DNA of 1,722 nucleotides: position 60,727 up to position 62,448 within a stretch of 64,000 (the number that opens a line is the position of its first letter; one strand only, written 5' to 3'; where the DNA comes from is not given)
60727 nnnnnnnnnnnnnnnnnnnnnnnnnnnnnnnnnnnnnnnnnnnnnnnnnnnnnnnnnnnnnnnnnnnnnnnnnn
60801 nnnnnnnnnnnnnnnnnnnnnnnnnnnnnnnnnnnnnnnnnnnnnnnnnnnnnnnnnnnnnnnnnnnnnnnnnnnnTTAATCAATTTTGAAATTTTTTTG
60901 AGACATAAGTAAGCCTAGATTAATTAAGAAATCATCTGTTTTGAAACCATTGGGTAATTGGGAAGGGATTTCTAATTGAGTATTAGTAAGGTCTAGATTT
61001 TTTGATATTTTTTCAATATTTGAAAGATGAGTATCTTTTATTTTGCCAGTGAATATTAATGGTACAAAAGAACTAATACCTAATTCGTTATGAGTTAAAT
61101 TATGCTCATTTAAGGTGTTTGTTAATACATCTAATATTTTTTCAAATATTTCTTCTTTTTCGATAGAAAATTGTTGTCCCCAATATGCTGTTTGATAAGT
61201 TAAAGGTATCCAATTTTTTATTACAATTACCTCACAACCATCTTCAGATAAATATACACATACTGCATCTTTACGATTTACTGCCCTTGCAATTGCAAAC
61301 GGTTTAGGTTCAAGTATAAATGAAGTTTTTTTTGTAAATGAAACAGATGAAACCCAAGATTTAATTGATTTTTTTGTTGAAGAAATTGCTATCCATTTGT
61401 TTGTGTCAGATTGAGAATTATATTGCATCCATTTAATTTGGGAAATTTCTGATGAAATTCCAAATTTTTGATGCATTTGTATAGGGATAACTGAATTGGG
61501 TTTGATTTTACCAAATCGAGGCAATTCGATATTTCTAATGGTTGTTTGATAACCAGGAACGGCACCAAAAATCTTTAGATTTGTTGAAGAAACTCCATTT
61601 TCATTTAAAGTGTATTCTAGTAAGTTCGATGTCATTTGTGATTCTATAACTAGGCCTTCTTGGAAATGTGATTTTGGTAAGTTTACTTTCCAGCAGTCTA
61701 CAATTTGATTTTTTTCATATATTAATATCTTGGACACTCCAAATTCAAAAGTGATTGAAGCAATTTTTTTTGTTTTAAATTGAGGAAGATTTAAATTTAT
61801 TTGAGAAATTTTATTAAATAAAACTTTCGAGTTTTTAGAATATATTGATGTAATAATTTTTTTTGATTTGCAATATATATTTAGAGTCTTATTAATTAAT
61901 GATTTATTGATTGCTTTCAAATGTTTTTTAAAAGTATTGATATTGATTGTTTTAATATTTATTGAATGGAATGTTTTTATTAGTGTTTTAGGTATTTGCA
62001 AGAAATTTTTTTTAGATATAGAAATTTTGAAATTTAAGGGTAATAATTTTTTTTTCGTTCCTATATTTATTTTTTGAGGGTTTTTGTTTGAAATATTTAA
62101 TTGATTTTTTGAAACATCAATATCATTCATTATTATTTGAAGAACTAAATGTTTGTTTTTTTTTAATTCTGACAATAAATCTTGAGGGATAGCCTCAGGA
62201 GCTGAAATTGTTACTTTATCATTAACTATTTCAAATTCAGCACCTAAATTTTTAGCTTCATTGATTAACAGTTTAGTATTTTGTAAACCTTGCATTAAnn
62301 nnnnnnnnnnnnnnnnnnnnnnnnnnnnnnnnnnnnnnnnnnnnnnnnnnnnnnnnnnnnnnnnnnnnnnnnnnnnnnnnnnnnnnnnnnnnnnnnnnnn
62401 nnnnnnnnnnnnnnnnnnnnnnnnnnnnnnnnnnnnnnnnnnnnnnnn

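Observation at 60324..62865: Translationally coupled three-gene operon with an unrecognised domain combination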

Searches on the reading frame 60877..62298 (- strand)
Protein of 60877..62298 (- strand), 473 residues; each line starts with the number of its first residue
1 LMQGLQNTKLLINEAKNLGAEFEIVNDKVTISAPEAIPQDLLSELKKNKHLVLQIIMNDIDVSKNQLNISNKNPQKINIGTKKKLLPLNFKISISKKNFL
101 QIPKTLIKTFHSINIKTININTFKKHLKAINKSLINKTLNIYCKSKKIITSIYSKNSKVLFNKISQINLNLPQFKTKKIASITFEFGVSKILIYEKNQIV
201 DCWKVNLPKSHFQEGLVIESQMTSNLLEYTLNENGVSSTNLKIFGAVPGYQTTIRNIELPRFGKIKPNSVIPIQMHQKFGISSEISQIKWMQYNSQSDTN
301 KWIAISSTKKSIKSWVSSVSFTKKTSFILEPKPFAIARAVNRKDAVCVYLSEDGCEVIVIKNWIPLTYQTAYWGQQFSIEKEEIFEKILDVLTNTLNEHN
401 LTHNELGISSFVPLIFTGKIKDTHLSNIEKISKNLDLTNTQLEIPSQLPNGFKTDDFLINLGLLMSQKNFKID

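Call 3: search_protein_families(library=pfam, proteins=[window:60877-62298:-], max_evalue=1)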
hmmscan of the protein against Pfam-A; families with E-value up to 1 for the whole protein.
window:60877-62298:- (473 aa): 1 family
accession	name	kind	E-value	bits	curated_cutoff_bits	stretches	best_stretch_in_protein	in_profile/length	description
PF18563.6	TubC_N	-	0.022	15.3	26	1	11-53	4-47/52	TubC N-terminal docking domain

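Call 4: search_protein_families(library=ncbifam, proteins=[window:60877-62298:-], max_evalue=1)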
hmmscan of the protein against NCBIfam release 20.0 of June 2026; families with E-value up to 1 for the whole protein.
window:60877-62298:- (473 aa): 0 families

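Call 6: find_homologous_proteins(query=window:60877-62298:-)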
Query window:60877-62298:- (473 aa): 5 proteins with E <= 0.001 among 8000 candidates.
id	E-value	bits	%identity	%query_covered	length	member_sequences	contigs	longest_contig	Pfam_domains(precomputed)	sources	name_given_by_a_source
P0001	2.7e-295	997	98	100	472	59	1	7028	-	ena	-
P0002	2.7e-245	832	83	100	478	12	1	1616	-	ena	-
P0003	2.2e-231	786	77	100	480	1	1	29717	-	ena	-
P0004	9.8e-212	722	73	100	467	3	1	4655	-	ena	-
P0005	1.3e-191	655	67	100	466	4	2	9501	-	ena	-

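Call 8: find_encoding_contigs(protein=P0003, flank=10000, max_places=3)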
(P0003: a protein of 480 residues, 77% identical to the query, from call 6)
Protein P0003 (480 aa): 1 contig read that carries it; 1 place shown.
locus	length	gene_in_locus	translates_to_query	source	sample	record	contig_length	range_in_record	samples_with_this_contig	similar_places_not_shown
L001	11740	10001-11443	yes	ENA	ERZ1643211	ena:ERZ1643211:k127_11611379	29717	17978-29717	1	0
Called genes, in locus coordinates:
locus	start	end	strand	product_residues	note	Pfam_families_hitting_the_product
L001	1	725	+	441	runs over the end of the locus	PF07508:Recombinase, PF13408:Zn_ribbon_recom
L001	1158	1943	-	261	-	PF13386:DsbD_2 (faint)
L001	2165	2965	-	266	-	PF00106:adh_short, PF08659:KR (faint), PF13561:adh_short_C2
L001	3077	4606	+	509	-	-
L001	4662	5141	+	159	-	PF00293:NUDIX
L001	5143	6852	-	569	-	PF11700:ATG22, PF07690:MFS_1, PF11700:ATG22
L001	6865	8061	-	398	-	PF07690:MFS_1, PF12832:MFS_1_like, PF11700:ATG22, PF07690:MFS_1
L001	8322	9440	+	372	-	PF02746:MR_MLE_N, PF13378:MR_MLE_C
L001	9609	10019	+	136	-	-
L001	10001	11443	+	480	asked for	-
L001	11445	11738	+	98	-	?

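Call 9: find_encoding_contigs(protein=P0005, flank=10000, max_places=3)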
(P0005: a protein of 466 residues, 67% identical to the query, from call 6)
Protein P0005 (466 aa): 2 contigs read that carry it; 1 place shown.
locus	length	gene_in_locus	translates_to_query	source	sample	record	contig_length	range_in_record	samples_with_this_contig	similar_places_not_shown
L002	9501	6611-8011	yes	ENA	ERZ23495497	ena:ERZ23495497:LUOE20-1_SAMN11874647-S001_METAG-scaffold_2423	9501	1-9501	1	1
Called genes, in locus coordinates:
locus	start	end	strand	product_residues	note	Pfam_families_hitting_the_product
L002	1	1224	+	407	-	?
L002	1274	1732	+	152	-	PF00293:NUDIX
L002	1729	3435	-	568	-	PF11700:ATG22, PF07690:MFS_1, PF11700:ATG22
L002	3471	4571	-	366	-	PF07690:MFS_1, PF12832:MFS_1_like, PF11700:ATG22, PF07690:MFS_1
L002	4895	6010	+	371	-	PF02746:MR_MLE_N, PF13378:MR_MLE_C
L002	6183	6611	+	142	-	-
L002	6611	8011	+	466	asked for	-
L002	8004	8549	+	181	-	-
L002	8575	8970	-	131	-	-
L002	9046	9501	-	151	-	?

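Call 10: find_encoding_contigs(protein=P0004, flank=10000, max_places=3)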
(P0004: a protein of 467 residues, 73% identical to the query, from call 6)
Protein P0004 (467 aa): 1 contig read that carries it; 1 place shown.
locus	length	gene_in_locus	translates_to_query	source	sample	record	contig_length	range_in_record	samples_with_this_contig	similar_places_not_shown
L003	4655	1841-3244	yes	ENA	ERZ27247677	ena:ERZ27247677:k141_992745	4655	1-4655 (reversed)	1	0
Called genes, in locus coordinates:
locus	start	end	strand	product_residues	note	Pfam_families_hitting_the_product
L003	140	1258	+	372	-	PF02746:MR_MLE_N, PF13378:MR_MLE_C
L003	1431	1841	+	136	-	-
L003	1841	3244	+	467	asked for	-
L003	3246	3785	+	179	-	-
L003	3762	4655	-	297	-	?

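Call 15: find_related_loci(query=A1, collection=genome_contigs, flank=10000)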
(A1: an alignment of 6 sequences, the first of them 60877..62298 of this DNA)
Query A1 (473 aa) in genome_contigs; peptide patterns used: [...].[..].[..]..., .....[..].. (x = any residue, [..] = any of these).
429 stretches matched a pattern; 1 encode a relative of the query (tblastn E <= 1e-3); 1 distinct loci.
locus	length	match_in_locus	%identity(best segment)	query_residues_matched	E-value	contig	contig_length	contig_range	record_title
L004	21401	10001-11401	66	1-473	0e+0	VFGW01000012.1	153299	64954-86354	MAG: SAR202 cluster bacterium isolate OSU_TB36 TB36_012, whole genome shotgun sequence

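Call 24: predict_structure(alignment_id=A1)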
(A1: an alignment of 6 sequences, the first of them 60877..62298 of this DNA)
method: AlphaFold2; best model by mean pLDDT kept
length: 473 residues; sequences in the alignment: 6
mean_pLDDT: 37.0   pTM: 0.24
mean pLDDT of the five models: 37.0, 34.8, 32.4, 31.9, 31.4
residues with pLDDT >= 90: 0; 70-90: 33; 50-70: 59; < 50: 381
segments of 3 or more residues with pLDDT < 50: 60-381, 398-402, 404-420, 438-473
pLDDT, mean of each block of 10 residues (from residue 1): 72 81 61 68 75 65 29 22 24 26 29 22 28 31 26 27 31 32 31 33 34 22 29 29 27 26 29 31 33 34 33 24 24 30 35 34 33 31 55 52 43 41 60 53 34 30 25 21
secondary structure, 60 per line:
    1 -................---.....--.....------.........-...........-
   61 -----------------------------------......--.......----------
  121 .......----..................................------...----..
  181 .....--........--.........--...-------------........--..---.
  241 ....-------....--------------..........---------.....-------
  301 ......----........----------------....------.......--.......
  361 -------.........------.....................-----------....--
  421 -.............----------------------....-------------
elements in order: H2-17 E21-25 E28-32 H39-47 H49-59 H96-101 H104-110 H121-127 H132-165 E179-185 E188-195 E198-206 E225-232 E240-244 E252-255 H270-279 E289-293 E301-306 H311-318 E335-338 E345-351 E354-360 H368-376 H383-403 E415-418 H422-434 E457-460

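Call 26: search_solved_structures(query=A1, max_evalue=10, show_alignments=2)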
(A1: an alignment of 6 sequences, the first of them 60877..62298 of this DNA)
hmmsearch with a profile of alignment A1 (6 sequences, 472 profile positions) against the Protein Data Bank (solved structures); distinct sequences matched with E-value up to 10: 0.

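Call 41: search_protein_families(library=pfam, alignment_id=A6, max_evalue=0.01)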
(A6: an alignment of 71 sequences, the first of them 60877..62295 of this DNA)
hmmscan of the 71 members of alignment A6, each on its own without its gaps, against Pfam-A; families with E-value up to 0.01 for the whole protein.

A. member 1, window:60877-62295:- (472 aa): 0 families

B. families by the number of members that match (of 71 scanned): 15 families
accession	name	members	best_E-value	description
PF11104.14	PilM_2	41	5.3e-17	Type IV pilus assembly protein PilM;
PF05137.18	PilN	17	5.3e-13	Fimbrial assembly protein (PilN)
PF13384.12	HTH_23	4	2.3e-07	Homeodomain-like domain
PF13551.12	HTH_29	3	2.9e-05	Winged helix-turn helix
PF18563.6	TubC_N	2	2.7e-05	TubC N-terminal docking domain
PF05134.19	T2SSL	2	0.0051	Type II secretion system (T2SS), protein L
PF14572.12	Pribosyl_synth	1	0.0016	Phosphoribosyl synthetase-associated domain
PF06056.18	Terminase_5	1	0.0019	Putative ATPase subunit of terminase (gpP-like)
PF18958.6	DUF5700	1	0.0025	Putative zinc dependent peptidase (DUF5700)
PF04545.22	Sigma70_r4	1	0.0026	Sigma-70, region 4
PF02403.27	Seryl_tRNA_N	1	0.003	Seryl-tRNA synthetase N-terminal domain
PF13373.11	Dsc3_C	1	0.0037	DSC E3 ubiquitin ligase complex subunit 3, C-terminal domain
PF18222.6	PilN_bio_d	1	0.0053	PilN biogenesis protein dimerization domain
PF05531.17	NPV_P10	1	0.0068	Nucleopolyhedrovirus P10 protein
PF02388.22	FemAB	1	0.0078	FemAB family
